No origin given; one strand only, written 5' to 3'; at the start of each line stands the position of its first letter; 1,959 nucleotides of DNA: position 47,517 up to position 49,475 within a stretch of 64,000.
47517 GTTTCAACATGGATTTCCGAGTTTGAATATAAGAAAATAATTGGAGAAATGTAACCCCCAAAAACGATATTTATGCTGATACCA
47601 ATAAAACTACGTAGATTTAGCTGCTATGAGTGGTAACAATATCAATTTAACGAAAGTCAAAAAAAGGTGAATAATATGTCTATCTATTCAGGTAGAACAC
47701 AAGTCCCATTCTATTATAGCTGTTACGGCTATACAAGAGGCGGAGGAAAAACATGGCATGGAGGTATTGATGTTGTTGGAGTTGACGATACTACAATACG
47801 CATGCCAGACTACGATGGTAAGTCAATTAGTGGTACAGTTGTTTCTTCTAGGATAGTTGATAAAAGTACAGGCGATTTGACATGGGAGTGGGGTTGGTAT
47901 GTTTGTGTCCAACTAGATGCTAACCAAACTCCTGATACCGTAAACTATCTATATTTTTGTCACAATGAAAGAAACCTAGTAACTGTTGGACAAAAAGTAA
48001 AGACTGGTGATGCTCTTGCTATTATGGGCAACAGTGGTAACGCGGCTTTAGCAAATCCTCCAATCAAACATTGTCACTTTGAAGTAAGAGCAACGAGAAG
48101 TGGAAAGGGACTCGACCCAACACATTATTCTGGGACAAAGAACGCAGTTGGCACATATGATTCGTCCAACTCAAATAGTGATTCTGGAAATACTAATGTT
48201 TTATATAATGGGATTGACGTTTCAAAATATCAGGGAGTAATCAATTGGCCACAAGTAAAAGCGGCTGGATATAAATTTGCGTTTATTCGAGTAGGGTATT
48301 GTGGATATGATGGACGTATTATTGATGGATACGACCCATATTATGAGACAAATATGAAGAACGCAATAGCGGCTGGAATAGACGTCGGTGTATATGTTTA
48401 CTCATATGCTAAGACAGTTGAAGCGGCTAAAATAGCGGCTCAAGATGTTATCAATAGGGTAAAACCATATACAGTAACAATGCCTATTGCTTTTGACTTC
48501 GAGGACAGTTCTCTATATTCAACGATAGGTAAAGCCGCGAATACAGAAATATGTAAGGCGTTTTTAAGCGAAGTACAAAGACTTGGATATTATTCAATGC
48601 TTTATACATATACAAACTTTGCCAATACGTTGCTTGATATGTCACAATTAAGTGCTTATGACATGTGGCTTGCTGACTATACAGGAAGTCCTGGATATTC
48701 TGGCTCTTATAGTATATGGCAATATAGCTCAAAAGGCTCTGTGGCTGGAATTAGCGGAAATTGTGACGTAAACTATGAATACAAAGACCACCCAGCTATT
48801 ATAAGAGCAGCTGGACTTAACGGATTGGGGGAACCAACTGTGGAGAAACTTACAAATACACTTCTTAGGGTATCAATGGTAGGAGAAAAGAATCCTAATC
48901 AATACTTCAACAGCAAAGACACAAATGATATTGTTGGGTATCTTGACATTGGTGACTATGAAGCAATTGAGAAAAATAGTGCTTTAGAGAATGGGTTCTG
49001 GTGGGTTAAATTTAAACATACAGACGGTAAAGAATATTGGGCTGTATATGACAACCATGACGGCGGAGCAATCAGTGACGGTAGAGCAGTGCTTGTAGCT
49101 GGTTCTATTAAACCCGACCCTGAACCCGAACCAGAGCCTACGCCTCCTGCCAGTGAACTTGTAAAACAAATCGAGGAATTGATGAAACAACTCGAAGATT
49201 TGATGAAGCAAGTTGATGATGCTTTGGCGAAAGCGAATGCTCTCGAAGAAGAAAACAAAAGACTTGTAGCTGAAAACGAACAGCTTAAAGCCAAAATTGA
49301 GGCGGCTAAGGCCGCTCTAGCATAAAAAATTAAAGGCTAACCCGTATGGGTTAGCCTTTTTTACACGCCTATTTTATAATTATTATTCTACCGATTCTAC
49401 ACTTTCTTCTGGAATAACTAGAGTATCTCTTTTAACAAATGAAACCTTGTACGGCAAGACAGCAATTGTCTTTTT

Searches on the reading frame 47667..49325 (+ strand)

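Call 10: search_protein_families(library=pfam, proteins=[window:47667-49325:+], max_evalue=0.01)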
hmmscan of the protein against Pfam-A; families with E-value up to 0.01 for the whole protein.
window:47667-49325:+ (552 aa): 4 families
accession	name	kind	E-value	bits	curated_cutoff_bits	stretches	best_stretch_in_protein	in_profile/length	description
PF01183.26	Glyco_hydro_25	-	6.8e-30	105.1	27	1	183-362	1-180/180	Glycosyl hydrolases family 25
PF01551.29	Peptidase_M23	-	3.3e-08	34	28.7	1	74-147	32-92/96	Peptidase family M23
PF06156.18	YabA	-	0.00018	22.5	30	1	496-546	4-54/103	Initiation control protein YabA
PF04136.21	COG3_N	-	0.0045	17.4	27.9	1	496-549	14-67/147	Conserved oligomeric Golgi complex subunit 3, N-terminal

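Call 11: search_protein_families(library=phrogs, proteins=[window:47667-49325:+], max_evalue=0.01)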
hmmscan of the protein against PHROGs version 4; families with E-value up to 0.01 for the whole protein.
window:47667-49325:+ (552 aa): 20 families
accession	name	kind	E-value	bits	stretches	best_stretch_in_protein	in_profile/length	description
phrog_291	-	lysis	2.8e-55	189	1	178-459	111-345/509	endolysin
phrog_6219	-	lysis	3.4e-33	116.5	1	182-380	4-195/326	endolysin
phrog_6745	-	lysis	5.7e-30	105.4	1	181-467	5-246/396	endolysin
phrog_3084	-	lysis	3.4e-16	60.3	1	18-371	14-353/468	endolysin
phrog_7767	-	other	2.9e-09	37.9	1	18-163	8-127/194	metallo-endopeptidase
phrog_3578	-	lysis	5.3e-08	33.7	1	90-174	292-375/405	endolysin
phrog_14988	-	other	6e-08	33.7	1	18-143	18-129/272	peptidase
phrog_21656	-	other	7.8e-08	31.8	1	75-178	669-769/1022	peptidase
phrog_16615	-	other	2.9e-05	24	1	30-144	418-508/529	peptidase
phrog_28394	-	unknown function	3.5e-05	24.1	1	97-154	250-299/303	-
phrog_1067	-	head and packaging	0.00022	20.8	1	24-186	755-900/991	minor head protein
phrog_35916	-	unknown function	0.00043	20.4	1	184-348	8-173/488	-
phrog_11037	-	unknown function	0.00059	20.1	1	90-143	236-286/365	-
phrog_492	-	unknown function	0.0012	20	1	503-545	58-100/195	-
phrog_23704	-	unknown function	0.0019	19.6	1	301-369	45-114/134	-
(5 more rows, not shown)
